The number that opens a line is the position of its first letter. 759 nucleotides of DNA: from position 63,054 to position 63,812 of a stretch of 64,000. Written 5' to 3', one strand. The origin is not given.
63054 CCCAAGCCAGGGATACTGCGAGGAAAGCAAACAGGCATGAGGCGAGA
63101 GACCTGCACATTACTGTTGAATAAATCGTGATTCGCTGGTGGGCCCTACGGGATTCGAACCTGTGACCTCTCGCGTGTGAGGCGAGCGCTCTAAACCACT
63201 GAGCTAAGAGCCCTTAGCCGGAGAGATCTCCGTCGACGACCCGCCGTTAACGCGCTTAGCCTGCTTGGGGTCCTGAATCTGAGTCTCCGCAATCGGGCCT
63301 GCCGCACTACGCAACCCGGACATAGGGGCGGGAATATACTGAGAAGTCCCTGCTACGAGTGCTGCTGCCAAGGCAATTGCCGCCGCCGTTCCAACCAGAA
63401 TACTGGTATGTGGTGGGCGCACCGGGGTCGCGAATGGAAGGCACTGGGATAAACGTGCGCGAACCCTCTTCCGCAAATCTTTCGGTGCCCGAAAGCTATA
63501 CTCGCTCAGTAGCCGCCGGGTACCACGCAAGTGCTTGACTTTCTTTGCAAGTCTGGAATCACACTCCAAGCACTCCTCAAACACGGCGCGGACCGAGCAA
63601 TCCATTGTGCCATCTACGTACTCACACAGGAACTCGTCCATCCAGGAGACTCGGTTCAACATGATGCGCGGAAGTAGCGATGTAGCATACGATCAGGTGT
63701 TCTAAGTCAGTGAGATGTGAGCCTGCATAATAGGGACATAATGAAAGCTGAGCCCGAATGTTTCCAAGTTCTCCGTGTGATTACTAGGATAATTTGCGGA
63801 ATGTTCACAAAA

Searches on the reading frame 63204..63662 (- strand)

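Call 10: search_protein_families(library=pfam, proteins=[window:63204-63662:-])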
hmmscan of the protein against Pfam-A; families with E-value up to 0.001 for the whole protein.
window:63204-63662:- (152 aa): 0 families

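Call 11: search_protein_families(library=ncbifam, proteins=[window:63204-63662:-])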
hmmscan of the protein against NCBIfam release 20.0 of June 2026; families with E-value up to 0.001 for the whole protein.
window:63204-63662:- (152 aa): 1 family
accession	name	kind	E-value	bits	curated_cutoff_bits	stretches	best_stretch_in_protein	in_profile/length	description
NF052375.1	antisigma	equivalog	9e-08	32.4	100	1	13-107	3-102/217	anti-sigma factor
